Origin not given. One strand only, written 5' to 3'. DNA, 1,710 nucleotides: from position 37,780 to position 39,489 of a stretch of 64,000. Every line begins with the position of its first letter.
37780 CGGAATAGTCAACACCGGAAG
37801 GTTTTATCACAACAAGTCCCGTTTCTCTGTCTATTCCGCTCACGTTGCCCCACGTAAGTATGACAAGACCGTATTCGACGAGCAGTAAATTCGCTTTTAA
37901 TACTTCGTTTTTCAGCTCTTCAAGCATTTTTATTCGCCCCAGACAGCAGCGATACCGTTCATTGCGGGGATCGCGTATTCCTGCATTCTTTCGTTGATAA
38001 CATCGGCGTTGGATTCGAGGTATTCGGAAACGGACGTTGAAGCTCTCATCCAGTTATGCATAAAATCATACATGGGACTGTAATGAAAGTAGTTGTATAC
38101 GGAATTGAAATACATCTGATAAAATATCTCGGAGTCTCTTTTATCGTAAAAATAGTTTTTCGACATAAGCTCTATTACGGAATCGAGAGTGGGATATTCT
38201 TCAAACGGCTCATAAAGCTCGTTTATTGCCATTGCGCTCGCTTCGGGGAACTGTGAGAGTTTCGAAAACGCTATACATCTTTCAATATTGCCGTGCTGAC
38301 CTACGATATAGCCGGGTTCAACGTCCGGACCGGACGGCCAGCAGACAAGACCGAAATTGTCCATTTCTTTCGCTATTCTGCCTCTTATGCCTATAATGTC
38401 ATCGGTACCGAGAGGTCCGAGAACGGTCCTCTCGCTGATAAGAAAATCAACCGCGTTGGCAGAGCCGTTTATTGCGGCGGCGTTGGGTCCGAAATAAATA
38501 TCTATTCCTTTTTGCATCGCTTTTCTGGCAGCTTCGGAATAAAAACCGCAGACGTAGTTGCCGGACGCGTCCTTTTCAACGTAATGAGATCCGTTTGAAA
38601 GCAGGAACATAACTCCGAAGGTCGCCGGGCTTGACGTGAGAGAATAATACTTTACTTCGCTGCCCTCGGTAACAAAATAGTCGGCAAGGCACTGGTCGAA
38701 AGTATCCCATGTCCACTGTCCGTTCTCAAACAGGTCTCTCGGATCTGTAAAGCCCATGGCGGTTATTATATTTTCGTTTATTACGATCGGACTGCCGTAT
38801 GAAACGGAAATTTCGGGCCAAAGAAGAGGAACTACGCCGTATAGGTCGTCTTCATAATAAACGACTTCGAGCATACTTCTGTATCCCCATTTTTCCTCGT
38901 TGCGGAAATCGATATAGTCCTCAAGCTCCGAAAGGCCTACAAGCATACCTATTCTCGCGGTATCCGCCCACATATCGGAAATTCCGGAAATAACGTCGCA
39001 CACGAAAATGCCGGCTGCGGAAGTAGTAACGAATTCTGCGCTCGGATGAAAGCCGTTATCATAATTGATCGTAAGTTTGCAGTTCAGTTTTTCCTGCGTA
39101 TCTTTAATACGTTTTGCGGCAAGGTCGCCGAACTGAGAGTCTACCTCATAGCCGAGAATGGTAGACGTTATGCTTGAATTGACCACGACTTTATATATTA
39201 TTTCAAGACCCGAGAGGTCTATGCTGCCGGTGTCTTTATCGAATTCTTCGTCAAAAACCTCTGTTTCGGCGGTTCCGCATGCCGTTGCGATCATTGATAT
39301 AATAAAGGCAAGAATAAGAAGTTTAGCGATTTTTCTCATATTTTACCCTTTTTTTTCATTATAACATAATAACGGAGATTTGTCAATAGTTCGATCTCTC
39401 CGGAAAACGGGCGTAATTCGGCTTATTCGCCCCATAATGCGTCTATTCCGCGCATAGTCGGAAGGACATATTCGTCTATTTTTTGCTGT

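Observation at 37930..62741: Six-member family of ~470-aa solute-binding-protein-like lipoproteins, all without adjacent ABC permeases and each with its own consensus promoter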

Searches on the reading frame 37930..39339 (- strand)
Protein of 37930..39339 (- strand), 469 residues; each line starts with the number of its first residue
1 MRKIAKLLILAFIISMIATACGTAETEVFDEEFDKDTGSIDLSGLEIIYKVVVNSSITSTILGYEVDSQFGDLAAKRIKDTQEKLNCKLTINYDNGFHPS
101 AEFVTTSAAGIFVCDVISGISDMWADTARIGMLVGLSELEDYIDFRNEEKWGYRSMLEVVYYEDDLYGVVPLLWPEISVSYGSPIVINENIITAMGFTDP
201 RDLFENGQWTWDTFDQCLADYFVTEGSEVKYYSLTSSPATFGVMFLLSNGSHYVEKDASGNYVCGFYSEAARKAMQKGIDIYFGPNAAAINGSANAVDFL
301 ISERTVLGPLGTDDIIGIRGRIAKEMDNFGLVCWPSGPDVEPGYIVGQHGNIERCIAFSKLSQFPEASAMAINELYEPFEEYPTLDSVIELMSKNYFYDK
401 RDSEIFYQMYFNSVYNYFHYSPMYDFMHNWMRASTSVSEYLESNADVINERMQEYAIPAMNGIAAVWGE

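Call 4: search_protein_families(library=pfam, proteins=[window:37930-39339:-], max_evalue=1)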
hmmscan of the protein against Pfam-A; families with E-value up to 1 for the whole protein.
window:37930-39339:- (469 aa): 0 families

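Call 5: search_protein_families(library=ncbifam, proteins=[window:37930-39339:-], max_evalue=1)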
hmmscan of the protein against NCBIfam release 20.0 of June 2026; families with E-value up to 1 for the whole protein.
window:37930-39339:- (469 aa): 2 families
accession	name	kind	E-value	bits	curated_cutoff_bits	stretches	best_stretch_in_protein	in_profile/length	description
NF053598.1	WaaS_CpsH_GTase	subfamily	0.025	14.4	60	1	359-424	87-152/318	WaaS/CpsH family glycosyltransferase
NF058647.1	lipo_LytA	equivalog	0.12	12.6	110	1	6-84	3-84/107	acidic lipoprotein LytA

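Call 11: search_solved_structures(query=A1, max_evalue=10, show_alignments=2)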
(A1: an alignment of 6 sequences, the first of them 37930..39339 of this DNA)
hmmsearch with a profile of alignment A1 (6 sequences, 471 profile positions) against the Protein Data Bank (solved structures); distinct sequences matched with E-value up to 10: 7.
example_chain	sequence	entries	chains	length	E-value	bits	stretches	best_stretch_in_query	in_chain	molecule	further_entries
6rjy_A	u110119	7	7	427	3.5e-07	32.4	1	210-350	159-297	Arabino-oligosaccharids-binding protein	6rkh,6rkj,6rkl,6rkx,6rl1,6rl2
2gha_A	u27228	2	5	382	0.01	17.7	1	77-180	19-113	maltose ABC transporter, periplasmic maltose-binding protein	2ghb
1eu8_A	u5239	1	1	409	0.016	17.1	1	211-310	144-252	TREHALOSE/MALTOSE BINDING PROTEIN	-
6dtu_A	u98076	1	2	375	0.02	16.7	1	76-180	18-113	maltose-binding protein MalE1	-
2jv8_A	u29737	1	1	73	0.5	12.1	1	23-84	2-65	Uncharacterized protein NE1242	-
3mr7_A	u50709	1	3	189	0.59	11.9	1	35-139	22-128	Adenylate/guanylate cyclase/hydrolase, alpha/beta fold family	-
6tje_A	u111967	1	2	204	1.5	10.5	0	244-276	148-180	Cake5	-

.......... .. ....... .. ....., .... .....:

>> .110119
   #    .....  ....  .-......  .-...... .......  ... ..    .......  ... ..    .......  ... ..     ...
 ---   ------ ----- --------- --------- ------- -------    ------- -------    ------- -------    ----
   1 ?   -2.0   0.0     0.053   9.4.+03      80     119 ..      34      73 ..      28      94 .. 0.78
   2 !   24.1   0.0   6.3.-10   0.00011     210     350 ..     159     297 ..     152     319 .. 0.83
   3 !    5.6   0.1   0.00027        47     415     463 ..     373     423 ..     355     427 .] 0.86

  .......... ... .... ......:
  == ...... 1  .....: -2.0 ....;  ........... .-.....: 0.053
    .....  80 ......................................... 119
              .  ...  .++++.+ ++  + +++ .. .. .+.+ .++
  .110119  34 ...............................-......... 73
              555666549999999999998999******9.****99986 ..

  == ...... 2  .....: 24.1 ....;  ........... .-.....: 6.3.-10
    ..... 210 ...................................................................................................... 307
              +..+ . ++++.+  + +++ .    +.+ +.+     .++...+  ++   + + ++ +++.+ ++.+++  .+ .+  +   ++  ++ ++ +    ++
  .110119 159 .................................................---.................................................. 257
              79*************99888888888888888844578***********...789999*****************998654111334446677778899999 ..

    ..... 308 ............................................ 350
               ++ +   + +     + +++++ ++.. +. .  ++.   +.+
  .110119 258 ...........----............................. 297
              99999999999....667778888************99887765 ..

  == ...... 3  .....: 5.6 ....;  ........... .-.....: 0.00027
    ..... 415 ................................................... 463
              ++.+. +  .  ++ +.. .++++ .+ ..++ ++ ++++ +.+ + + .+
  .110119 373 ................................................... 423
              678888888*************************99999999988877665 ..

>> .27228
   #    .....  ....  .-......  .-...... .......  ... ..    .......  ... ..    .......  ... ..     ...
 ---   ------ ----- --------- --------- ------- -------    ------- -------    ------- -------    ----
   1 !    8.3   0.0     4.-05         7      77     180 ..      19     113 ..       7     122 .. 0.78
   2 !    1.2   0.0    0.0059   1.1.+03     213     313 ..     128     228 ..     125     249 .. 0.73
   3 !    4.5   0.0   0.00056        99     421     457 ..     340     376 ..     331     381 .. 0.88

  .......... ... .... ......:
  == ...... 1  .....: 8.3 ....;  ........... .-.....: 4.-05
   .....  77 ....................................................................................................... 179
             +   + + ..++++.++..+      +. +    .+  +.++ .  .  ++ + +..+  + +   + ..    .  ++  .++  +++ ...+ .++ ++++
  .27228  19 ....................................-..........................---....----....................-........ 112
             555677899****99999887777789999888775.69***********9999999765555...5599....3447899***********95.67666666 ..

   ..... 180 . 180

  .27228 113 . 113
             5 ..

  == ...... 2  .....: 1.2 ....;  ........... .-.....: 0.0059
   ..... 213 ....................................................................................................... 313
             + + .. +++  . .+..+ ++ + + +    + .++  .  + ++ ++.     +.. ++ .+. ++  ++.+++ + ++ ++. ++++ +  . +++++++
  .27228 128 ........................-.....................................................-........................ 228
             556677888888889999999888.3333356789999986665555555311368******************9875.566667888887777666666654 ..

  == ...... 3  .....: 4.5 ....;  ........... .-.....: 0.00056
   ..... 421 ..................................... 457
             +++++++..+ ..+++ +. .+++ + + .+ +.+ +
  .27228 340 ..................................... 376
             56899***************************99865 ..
